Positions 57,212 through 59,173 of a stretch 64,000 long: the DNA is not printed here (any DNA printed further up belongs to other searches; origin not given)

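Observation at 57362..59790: Chorismate-mutase-like domain fused to the C-terminus of an acyl-AMP ligase and TAATG-coupled to a core-only DAHP synthase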

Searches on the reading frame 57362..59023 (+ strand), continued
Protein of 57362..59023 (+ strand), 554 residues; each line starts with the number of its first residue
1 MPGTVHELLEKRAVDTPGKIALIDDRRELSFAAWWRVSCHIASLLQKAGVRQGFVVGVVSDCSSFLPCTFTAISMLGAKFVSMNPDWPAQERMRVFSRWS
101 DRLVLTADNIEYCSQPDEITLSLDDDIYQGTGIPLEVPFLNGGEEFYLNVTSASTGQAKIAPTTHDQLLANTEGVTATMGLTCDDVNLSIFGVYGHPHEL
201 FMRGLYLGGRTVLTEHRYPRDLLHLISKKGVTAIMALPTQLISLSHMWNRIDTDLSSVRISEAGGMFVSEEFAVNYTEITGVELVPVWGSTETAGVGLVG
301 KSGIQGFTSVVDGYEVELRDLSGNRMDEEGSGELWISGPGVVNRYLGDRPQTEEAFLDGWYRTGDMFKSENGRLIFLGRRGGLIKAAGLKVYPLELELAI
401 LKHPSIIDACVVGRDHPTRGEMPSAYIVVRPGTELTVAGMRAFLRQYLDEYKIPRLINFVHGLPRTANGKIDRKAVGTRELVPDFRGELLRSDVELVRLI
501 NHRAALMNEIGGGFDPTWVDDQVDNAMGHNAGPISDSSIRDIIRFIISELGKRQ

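Call 49: find_homologous_proteins(query=L004:9804-10616:+, max_evalue=1e-30)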
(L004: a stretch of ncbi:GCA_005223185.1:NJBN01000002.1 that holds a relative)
Query L004:9804-10616:+ (271 aa): 8000 proteins with E <= 1e-30 among 8000 candidates; the best 120 are listed.
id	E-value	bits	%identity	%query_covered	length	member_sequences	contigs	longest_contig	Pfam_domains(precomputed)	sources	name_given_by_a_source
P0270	1.6e-174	596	100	100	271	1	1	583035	PF03102.21,PF00793.27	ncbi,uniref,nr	ncbi:3-deoxy-7-phosphoheptulonate synthase [candidate division LCP-89 bacterium B3_LCP]|uniref:3-deo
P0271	5.5e-160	549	90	100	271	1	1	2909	PF03102.21,PF00793.27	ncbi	ncbi:MAG: 3-deoxy-7-phosphoheptulonate synthase [bacterium]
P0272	7.2e-159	545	89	100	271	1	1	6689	PF03102.21,PF00793.27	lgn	-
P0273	3.1e-154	530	87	100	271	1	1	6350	PF03102.21,PF00793.27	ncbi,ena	-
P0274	3.1e-154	530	86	100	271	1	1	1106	PF03102.21,PF00793.27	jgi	jgi:3-deoxy-7-phosphoheptulonate synthase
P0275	6.9e-154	529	86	100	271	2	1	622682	PF03102.21,PF00793.27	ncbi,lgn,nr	ncbi:MAG: 3-deoxy-7-phosphoheptulonate synthase [bacterium]|nr:3-deoxy-7-phosphoheptulonate synthase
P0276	1.4e-153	528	87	100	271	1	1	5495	PF03102.21,PF00793.27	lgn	-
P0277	3.4e-153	526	86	100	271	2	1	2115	PF03102.21,PF00793.27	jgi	jgi:3-deoxy-7-phosphoheptulonate synthase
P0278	4.7e-153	526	86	100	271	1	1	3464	PF03102.21,PF00793.27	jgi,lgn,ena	jgi:3-deoxy-7-phosphoheptulonate synthase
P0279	2.9e-152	523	86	100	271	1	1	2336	PF03102.21,PF00793.27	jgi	jgi:3-deoxy-7-phosphoheptulonate synthase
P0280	2.7e-151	520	85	100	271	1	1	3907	PF03102.21,PF00793.27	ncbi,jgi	jgi:3-deoxy-7-phosphoheptulonate synthase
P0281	4.1e-151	519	86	100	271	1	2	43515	PF03102.21,PF00793.27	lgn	-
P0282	5.6e-151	519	85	100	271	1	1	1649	PF03102.21,PF00793.27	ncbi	-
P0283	2.6e-150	517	84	100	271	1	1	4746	PF03102.21,PF00793.27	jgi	jgi:3-deoxy-7-phosphoheptulonate synthase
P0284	3.5e-150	516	85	100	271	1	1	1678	PF03102.21,PF00793.27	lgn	-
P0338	1.1e-95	338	60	94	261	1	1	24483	PF03102.21,PF00793.27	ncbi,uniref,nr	ncbi:MAG: 3-deoxy-7-phosphoheptulonate synthase [Candidatus Schekmanbacteria bacterium RBG_13_48_7]|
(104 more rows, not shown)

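Call 66: find_encoding_contigs(protein=P0338, flank=6000, max_places=2)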
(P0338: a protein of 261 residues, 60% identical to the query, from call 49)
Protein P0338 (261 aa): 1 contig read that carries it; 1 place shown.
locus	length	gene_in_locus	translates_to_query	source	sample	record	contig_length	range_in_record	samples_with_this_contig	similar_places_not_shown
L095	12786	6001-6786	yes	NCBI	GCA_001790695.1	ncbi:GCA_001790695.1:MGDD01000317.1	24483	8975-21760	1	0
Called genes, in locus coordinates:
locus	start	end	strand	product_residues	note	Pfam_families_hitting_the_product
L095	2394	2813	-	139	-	PF00072:Response_reg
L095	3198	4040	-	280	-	PF13180:PDZ_2 (weak)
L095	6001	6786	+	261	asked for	PF00793:DAHP_synth_1, PF03102:NeuB (weak)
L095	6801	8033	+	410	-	PF04015:DUF362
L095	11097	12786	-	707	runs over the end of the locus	PF08206:OB_RNB, PF17876:CSD2, PF00773:RNB, PF00575:S1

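Call 91: predict_structure(alignment_id=A4)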
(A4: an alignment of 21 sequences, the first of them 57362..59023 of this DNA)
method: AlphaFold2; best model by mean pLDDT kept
length: 554 residues; sequences in the alignment: 21
mean_pLDDT: 83.2   pTM: 0.72
mean pLDDT of the five models: 83.2, 83.1, 81.5, 80.4, 79.9
residues with pLDDT >= 90: 256; 70-90: 184; 50-70: 101; < 50: 13
segments of 3 or more residues with pLDDT < 50: 153-156, 529-532
pLDDT, mean of each block of 10 residues (from residue 1): 90 97 96 98 97 94 94 97 80 81 89 79 93 91 93 58 95 95 95 76 96 90 95 90 88 92 78 88 91 91 89 94 83 93 85 84 88 81 57 79 90 69 87 89 83 84 75 74 56 65 63 54 53 58 66 49
secondary structure, 60 per line:
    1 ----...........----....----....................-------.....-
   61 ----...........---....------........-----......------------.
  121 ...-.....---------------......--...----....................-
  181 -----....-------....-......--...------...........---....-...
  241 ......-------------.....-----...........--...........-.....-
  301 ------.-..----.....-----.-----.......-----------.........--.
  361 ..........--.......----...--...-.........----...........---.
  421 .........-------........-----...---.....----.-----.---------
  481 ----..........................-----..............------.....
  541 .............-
elements in order: H5-15 E20-23 E28-30 H31-47 E55-59 H65-75 E79-82 H89-96 E102-107 E120-123 H125-129 E145-150 E160-164 H165-179 E186-189 H197-200 H202-207 E210-212 H219-229 E233-236 H238-246 E260-264 H270-280 E283-290 E295-299 E315-319 E331-337 H349-355 E360-370 E373-379 E384-386 E389-391 H393-401 E406-416 E420-429 H437-444 E456-460 H485-510 H516-529 H536-553

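Call 93: fold_search(model_id=the predicted structure, library=pdb)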
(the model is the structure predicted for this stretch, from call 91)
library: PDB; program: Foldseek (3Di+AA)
matches with E <= 10: 1858; with E <= 0.001: 655
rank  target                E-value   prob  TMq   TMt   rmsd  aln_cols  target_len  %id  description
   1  4rm3_A                3.8e-42  1.00  0.76  0.81   3.4       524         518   26  Crystal structure of a benzoate coenzyme A ligase with 2-Furoic acid (released 2015-09-30)
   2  6e8o_B                2.7e-41  1.00  0.72  0.74   4.1       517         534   24  Crystal structure of aryl acid adenylating enzyme FscC from Fuscachelin NRPS in complex with AMP (released 2019-08-21)
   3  7tz4                  3.2e-41  1.00  0.61  0.63  10.9       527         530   23  Salicylate Adenylate PchD from Pseudomonas aeruginosa containing 4-cyanosalicyl-AMS (released 2022-05-18)
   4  6e97_A                8.3e-41  1.00  0.72  0.74   4.1       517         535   24  Crystal structure of the aryl acid adenylating enzyme FscC from Fuscachelin NRPS in complex with DHB-adenylate (released 2019-08-21)
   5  6e97_B                8.8e-41  1.00  0.71  0.73   4.3       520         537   24  Crystal structure of the aryl acid adenylating enzyme FscC from Fuscachelin NRPS in complex with DHB-adenylate (released 2019-08-21)
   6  4rlf_A                1.3e-40  1.00  0.76  0.82   3.4       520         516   25  Crystal structure of a benzoate coenzyme A ligase with p-Toluic acid and o-Toluic acid (released 2015-09-30)
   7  4zjz_A                1.9e-40  1.00  0.76  0.82   3.4       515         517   25  Crystal structure of a benzoate coenzyme A ligase with Benzoyl-AMP (released 2015-09-30)
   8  5x8f_B                1.9e-40  1.00  0.73  0.83   3.8       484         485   25  Ternary complex structure of a double mutant I454RA456K of o-Succinylbenzoate CoA Synthetase (MenE) from Bacillus Subt (released 2017-06-07)
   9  5x8f_D                2.0e-40  1.00  0.73  0.83   3.7       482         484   25  Ternary complex structure of a double mutant I454RA456K of o-Succinylbenzoate CoA Synthetase (MenE) from Bacillus Subt (released 2017-06-07)
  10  4wv3_A                2.3e-40  1.00  0.64  0.69  10.5       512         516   22  Crystal structure of the anthranilate CoA ligase AuaEII in complex with anthranoyl-AMP (released 2015-11-11)
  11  3rg2_C                2.3e-40  1.00  0.73  0.66   9.4       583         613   22  Structure of a two-domain NRPS fusion protein containing the EntE adenylation domain and EntB aryl-carrier protein fro (released 2012-03-07)
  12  4eat_A                3.6e-40  1.00  0.76  0.81   3.6       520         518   26  Crystal structure of a benzoate coenzyme A ligase (released 2013-03-27)
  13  5x8g_D                3.9e-40  1.00  0.73  0.83   3.8       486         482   25  Binary complex structure of a double mutant I454RA456K of o-Succinylbenzoate CoA Synthetase (MenE) from Bacillus Subti (released 2017-06-07)
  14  3rg2_A                3.9e-40  1.00  0.72  0.66   7.5       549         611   22  Structure of a two-domain NRPS fusion protein containing the EntE adenylation domain and EntB aryl-carrier protein fro (released 2012-03-07)
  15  6m2o_A                7.8e-40  1.00  0.77  0.82   3.3       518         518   24  Double mutant(H333A/I334A) crystal structure of benzoate coenzyme A ligase (released 2021-01-13)
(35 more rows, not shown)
